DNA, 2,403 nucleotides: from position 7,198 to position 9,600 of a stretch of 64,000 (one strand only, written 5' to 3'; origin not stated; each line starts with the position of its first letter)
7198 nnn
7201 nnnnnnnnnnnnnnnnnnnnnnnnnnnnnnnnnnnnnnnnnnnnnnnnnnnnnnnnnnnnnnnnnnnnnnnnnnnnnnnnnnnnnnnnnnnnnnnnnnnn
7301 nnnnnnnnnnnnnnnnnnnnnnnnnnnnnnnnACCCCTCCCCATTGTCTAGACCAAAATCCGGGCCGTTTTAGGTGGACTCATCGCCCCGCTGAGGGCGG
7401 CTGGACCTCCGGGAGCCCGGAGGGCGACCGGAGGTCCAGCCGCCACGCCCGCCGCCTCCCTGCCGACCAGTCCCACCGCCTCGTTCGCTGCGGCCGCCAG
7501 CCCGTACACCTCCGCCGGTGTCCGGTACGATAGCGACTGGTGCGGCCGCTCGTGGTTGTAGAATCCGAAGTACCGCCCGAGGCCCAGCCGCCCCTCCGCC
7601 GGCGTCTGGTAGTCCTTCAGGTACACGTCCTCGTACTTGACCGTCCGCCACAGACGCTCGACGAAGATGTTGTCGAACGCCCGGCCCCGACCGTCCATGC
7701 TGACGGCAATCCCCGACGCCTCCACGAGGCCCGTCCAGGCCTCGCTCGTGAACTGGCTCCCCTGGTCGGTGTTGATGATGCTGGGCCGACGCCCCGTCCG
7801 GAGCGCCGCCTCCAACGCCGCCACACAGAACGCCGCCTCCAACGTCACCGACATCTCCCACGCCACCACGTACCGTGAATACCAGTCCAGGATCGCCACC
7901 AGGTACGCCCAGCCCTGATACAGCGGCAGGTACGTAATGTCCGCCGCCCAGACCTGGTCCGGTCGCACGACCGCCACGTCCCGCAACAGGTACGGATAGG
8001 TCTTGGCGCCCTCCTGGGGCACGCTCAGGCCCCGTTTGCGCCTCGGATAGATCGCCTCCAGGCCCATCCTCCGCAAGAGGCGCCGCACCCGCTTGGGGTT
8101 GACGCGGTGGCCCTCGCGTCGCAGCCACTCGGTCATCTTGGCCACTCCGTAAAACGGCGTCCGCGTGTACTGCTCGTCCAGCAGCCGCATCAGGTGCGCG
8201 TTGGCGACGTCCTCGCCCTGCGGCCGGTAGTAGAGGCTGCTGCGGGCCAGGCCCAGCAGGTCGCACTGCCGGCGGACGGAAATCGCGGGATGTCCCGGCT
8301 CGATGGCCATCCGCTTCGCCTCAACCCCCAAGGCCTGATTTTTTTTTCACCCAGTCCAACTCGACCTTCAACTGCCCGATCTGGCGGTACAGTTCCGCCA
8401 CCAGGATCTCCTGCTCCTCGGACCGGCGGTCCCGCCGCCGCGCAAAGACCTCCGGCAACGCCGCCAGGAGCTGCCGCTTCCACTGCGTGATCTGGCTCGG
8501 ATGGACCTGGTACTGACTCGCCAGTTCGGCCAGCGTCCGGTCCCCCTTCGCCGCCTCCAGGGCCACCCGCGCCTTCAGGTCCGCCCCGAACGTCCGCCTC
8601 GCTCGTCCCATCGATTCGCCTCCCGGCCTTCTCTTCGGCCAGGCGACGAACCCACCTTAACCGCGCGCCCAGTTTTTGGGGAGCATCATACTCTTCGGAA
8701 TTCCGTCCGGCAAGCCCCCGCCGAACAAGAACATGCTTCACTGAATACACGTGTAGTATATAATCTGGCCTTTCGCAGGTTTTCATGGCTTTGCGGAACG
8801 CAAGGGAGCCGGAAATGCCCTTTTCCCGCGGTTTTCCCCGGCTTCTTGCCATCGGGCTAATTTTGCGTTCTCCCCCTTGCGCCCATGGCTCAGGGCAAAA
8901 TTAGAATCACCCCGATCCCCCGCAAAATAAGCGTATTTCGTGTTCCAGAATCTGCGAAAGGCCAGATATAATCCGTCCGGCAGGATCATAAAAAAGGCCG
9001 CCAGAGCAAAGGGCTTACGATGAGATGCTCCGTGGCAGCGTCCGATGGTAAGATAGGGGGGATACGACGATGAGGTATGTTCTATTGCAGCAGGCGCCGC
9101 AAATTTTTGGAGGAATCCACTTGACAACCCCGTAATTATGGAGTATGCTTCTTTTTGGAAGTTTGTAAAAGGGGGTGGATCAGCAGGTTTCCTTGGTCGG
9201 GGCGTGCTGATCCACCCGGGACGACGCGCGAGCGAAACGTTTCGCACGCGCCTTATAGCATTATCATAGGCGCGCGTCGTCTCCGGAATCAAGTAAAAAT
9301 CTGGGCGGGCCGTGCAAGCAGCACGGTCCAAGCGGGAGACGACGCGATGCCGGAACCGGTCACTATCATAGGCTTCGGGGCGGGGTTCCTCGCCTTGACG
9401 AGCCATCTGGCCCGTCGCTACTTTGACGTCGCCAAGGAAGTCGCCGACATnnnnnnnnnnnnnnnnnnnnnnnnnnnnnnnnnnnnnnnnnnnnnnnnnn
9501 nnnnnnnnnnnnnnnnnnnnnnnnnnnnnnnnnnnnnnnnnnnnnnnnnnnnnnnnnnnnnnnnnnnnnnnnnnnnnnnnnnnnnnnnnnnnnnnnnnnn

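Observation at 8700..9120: AT-rich intergenic island with nested inverted repeats each abutting a TATAAT box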

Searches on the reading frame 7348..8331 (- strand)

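Call 12: search_protein_families(library=pfam, proteins=[window:7348-8331:-])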
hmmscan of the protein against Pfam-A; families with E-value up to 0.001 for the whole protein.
window:7348-8331:- (327 aa): 4 families
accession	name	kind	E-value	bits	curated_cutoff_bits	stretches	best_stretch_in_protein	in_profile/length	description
PF00665.32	rve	-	3.5e-22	79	32.6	1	123-217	3-101/102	Integrase core domain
PF13683.12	rve_3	-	4.6e-14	52.4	26.5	1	207-272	2-67/67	Integrase core domain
PF13276.12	HTH_21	-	4.9e-14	52.7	28.1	1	46-99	5-60/60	HTH-like domain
PF24764.1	rva_4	-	0.00026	21.2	26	1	121-232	4-113/194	Integrase core domain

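Call 59: search_protein_families(library=ncbifam, proteins=[window:7348-8331:-], max_evalue=0.00001)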
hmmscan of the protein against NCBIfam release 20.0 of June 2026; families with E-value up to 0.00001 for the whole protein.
window:7348-8331:- (327 aa): 2 families
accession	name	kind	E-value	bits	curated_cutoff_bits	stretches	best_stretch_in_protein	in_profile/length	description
NF033516.0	transpos_IS3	equivalog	6.1e-81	272.5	160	1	10-275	94-368/369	IS3 family transposase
NF033577.2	transpos_IS481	equivalog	1.2e-31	110.3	224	1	55-276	71-284/284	IS481 family transposase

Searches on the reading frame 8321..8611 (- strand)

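Call 12: search_protein_families(library=pfam, proteins=[window:8321-8611:-])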
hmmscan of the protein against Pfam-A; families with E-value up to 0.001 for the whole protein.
window:8321-8611:- (96 aa): 2 families
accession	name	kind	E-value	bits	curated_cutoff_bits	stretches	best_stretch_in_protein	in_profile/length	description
PF01527.26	HTH_Tnp_1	-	3.9e-07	30.6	24.1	1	4-56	3-55/75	Transposase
PF13518.12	HTH_28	-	2e-06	28.2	25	1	13-50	2-38/52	Helix-turn-helix domain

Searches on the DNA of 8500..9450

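Call 5: search_rna_families(source=window, start=8500, end=9450, threshold=evalue, max_evalue=10, show_alignments=2)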
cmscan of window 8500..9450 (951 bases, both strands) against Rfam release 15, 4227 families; matches with E-value up to 10: 1.
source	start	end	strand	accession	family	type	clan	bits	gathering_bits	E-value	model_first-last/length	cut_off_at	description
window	9364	9399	-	RF01073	GP_knot1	Cis-reg;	-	17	67.7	1.6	8-42/62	no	Gag/pol translational readthrough site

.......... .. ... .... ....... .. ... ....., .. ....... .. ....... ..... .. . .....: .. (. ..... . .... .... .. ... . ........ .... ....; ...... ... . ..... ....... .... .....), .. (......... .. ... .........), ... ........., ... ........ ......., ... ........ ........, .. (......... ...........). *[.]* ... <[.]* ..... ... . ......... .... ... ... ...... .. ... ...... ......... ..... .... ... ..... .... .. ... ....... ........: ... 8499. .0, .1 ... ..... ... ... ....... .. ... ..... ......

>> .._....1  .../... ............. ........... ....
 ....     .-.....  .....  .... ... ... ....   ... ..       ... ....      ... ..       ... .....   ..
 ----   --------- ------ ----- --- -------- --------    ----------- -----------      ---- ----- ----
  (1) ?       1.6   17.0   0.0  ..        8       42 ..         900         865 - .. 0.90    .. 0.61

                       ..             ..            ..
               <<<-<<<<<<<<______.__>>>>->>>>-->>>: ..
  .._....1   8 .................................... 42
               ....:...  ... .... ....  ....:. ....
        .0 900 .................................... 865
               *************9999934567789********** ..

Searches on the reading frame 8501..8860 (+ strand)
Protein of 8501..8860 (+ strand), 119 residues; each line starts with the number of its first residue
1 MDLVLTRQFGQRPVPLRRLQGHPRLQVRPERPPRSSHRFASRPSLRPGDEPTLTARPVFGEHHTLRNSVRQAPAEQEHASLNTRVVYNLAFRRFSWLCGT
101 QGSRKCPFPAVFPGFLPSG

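Call 12: search_protein_families(library=pfam, proteins=[window:8501-8860:+])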
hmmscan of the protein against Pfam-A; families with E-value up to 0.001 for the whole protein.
window:8501-8860:+ (119 aa): 0 families
